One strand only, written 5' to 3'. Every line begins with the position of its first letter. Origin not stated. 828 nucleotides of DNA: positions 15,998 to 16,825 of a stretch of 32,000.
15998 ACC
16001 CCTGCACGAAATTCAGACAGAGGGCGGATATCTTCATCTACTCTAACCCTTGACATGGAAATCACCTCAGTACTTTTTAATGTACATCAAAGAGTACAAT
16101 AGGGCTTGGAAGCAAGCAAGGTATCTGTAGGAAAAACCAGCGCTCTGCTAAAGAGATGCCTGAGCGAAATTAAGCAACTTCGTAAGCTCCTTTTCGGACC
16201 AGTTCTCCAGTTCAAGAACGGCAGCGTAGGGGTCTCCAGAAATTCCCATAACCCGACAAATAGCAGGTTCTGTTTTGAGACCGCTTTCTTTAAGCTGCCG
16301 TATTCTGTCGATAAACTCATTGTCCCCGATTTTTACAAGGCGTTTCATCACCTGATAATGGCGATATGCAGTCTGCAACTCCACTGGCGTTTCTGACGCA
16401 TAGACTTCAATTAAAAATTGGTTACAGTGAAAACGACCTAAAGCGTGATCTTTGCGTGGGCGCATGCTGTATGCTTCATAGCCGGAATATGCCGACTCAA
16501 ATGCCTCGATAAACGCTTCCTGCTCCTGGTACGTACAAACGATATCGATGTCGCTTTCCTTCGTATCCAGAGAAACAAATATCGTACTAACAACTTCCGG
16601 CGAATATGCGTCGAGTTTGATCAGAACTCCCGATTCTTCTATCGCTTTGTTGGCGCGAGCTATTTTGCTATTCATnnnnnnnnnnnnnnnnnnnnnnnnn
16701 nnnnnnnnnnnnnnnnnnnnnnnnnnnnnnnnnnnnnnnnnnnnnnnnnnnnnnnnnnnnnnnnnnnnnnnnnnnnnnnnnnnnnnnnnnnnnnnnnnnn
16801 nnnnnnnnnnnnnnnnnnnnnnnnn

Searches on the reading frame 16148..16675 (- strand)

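Call 10: search_protein_families(library=pfam, proteins=[window:16148-16675:-], max_evalue=0.01)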
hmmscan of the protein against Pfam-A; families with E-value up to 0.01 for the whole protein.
window:16148-16675:- (175 aa): 1 family
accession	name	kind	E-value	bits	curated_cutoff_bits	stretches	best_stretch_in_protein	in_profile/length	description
PF14091.12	DUF4269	-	1e-50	172.4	28.9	1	10-156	1-151/151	Domain of unknown function (DUF4269)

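Call 11: search_protein_families(library=padloc, proteins=[window:16148-16675:-], max_evalue=0.01)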
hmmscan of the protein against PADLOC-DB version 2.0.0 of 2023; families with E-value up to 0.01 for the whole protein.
window:16148-16675:- (175 aa): 0 families
